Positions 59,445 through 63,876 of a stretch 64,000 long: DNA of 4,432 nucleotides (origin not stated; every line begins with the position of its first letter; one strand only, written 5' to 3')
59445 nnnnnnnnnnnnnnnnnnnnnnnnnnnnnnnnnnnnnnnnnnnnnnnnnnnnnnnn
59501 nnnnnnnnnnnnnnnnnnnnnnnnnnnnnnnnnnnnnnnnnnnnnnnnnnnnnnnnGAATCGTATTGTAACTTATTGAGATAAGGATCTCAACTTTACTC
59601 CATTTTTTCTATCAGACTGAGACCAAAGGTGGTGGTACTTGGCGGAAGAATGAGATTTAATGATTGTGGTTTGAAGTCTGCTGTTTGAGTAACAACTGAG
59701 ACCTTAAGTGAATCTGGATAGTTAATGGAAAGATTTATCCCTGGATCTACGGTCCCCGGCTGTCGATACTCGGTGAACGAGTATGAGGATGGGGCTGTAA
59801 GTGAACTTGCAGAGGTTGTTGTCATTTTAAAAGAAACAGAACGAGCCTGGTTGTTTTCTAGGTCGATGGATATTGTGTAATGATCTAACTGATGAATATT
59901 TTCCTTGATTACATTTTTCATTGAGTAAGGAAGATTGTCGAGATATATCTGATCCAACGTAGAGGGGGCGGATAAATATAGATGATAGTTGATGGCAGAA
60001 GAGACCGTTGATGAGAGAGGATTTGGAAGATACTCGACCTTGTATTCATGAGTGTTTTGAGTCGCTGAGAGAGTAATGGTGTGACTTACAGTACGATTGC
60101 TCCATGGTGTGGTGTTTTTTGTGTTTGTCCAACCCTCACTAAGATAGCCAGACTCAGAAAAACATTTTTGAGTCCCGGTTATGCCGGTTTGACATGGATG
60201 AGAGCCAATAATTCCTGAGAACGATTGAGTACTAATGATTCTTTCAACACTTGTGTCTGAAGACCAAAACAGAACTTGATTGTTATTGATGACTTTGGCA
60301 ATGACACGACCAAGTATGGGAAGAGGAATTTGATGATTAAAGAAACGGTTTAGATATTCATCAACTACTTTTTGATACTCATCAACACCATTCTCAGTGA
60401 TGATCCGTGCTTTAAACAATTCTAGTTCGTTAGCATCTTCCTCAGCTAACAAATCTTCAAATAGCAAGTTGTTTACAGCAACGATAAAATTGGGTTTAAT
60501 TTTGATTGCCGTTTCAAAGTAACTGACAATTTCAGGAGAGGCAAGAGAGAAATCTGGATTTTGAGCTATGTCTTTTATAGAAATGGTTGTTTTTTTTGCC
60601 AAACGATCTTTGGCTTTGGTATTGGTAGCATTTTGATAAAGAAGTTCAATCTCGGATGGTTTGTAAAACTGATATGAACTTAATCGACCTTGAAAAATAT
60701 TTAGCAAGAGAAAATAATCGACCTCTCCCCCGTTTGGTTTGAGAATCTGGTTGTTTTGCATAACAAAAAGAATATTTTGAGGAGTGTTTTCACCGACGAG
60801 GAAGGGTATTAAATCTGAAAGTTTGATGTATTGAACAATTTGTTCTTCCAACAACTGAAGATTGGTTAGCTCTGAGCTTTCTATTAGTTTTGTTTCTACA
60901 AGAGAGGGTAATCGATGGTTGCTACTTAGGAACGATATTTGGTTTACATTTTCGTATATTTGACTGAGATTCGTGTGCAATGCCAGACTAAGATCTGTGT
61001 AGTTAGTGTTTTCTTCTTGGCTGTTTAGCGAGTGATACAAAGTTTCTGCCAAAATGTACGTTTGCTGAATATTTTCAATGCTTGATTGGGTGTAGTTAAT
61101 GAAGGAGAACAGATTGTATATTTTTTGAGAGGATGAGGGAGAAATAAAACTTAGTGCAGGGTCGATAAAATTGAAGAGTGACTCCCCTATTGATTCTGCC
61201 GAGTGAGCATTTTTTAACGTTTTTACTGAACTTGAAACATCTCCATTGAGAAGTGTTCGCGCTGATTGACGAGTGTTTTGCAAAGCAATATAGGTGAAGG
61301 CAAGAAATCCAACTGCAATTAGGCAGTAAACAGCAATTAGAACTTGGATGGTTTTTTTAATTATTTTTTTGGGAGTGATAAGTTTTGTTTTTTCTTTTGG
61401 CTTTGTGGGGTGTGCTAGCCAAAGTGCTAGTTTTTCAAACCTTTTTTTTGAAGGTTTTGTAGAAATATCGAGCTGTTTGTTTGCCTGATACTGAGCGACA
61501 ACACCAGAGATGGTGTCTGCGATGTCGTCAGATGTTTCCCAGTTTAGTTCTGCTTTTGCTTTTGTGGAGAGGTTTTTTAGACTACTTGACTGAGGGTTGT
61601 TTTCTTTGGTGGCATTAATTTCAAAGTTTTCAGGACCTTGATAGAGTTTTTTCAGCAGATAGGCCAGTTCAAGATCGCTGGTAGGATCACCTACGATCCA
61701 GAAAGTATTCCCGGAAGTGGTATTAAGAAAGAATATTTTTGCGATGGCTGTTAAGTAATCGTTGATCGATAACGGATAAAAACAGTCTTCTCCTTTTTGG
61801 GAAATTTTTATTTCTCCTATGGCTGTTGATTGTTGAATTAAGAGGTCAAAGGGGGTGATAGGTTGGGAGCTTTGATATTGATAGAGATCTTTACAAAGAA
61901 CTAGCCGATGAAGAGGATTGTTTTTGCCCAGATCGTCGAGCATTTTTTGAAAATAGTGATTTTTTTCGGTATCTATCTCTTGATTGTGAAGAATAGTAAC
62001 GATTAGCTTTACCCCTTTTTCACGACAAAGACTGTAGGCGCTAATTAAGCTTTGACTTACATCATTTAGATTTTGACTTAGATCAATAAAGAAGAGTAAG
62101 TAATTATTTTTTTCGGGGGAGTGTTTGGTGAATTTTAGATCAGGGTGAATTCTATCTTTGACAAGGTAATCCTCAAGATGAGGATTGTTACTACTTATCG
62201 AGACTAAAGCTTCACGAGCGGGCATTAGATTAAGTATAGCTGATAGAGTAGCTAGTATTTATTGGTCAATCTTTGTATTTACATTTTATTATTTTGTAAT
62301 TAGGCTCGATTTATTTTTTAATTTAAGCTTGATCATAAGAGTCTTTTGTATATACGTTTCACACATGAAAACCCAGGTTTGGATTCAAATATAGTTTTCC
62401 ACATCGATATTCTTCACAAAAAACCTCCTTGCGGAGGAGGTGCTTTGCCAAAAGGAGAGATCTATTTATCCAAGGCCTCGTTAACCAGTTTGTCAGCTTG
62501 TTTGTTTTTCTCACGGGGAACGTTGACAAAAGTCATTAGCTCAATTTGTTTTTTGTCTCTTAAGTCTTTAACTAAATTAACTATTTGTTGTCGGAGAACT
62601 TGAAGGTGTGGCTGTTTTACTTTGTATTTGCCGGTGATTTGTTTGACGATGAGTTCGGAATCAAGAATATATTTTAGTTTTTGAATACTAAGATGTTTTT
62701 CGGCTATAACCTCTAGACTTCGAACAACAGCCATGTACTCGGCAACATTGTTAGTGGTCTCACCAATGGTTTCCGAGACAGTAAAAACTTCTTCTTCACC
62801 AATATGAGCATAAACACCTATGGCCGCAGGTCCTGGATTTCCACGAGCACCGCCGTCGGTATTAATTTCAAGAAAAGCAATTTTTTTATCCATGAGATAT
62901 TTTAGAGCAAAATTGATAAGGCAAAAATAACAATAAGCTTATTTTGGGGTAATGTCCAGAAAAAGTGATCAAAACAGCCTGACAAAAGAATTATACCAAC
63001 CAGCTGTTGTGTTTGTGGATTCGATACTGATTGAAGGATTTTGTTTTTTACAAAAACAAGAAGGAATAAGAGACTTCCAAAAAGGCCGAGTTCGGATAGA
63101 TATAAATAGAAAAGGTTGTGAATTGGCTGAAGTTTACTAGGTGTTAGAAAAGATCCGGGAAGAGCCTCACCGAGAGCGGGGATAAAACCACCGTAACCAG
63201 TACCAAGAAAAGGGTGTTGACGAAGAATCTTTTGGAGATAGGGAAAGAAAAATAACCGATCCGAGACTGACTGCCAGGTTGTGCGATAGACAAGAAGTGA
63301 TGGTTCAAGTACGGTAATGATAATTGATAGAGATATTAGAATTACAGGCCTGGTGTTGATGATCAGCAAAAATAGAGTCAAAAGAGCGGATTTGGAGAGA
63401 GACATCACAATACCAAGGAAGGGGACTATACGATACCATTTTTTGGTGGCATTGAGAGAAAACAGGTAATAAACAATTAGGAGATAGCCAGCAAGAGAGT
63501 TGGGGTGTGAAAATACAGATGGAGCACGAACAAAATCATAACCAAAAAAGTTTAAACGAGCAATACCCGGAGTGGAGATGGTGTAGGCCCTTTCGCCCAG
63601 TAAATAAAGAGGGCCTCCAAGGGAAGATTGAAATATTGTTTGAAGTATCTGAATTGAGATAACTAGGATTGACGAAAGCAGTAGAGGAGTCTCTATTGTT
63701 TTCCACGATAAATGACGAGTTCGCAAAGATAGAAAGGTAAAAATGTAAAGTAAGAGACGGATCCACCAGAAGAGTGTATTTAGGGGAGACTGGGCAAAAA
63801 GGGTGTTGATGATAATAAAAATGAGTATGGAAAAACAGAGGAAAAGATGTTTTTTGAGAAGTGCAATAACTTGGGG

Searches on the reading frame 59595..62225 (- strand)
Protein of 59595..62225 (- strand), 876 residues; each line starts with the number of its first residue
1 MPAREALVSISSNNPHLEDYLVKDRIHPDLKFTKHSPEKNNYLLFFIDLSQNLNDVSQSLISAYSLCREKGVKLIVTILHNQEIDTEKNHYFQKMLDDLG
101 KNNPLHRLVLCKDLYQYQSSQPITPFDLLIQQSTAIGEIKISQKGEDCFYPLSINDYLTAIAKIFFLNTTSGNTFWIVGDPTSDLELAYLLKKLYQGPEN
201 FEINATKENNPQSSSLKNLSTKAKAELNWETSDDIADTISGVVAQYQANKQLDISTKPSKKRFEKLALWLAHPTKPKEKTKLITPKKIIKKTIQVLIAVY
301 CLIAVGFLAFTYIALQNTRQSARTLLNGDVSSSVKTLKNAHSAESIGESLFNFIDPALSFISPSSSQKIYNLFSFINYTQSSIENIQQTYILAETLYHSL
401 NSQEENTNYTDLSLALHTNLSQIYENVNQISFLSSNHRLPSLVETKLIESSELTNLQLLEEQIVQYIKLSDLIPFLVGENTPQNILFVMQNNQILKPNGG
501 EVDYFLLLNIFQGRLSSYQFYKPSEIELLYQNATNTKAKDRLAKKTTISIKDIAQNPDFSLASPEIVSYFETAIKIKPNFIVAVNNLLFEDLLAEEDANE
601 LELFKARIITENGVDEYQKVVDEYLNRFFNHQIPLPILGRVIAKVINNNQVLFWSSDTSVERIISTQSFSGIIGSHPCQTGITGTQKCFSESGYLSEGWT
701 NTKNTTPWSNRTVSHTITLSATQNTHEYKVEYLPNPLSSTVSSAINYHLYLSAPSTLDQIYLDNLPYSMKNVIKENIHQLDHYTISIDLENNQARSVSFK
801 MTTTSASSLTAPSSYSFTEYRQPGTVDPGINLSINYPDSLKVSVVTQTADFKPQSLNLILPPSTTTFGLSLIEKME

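Call 21: search_protein_families(library=pfam, proteins=[window:59595-62225:-], max_evalue=0.001)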
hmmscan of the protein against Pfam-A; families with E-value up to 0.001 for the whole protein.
window:59595-62225:- (876 aa): 1 family
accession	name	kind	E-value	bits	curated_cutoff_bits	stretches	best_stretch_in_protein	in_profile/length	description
PF13196.11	DUF4012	-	4e-06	27.8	28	1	482-594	3-117/144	Protein of unknown function (DUF4012)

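Call 64: find_encoding_contigs(protein=window:59595-62225:-, flank=10000, max_places=1)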
Protein window:59595-62225:- (876 aa): 8 contigs read that carry it; 1 place shown.
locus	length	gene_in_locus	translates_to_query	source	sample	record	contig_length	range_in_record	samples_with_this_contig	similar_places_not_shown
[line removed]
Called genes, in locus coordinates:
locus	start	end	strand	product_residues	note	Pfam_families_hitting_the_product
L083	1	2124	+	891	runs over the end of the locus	PF01551:Peptidase_M23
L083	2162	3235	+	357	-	-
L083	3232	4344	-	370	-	PF00712:DNA_pol3_beta, PF02767:DNA_pol3_beta_2 (weak), PF00712:DNA_pol3_beta (weak), PF02767:DNA_pol3_beta_2, PF02768:DNA_pol3_beta_3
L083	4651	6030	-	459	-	PF11638:DnaA_N (faint), PF01637:ATPase_2 (faint), PF00308:Bac_DnaA, PF01695:IstB_IS21, PF00004:AAA (weak), PF08299:Bac_DnaA_C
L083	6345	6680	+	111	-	PF00825:Ribonuclease_P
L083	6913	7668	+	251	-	PF02096:60KD_IMP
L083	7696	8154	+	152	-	PF13083:KH_KhpA-B (weak), PF01424:R3H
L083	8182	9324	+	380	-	PF04932:Wzy_C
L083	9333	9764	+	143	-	PF00075:RNase_H, PF13456:RVT_3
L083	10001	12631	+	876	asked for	PF13196:DUF4012 (weak)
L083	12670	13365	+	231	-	PF01386:Ribosomal_L25p, PF14693:Ribosomal_TL5_C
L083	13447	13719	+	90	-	-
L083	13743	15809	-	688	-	PF00133:tRNA-synt_1, PF09334:tRNA-synt_1g, PF13603:tRNA-synt_1_2 (faint), PF09334:tRNA-synt_1g, PF00133:tRNA-synt_1, PF08264:Anticodon_1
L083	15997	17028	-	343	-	PF00814:TsaD, PF22521:HypF_C_2 (weak)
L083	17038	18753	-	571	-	PF12229:PG_binding_4, PF04294:VanW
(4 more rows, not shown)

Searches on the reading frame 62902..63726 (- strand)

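Call 21: search_protein_families(library=pfam, proteins=[window:62902-63726:-], max_evalue=0.001)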
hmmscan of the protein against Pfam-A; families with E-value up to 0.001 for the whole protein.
window:62902-63726:- (274 aa): 1 family
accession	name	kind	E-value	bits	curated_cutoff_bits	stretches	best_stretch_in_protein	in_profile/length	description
PF04932.20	Wzy_C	-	6.6e-10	39.4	31.7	1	78-222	19-149/149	O-Antigen ligase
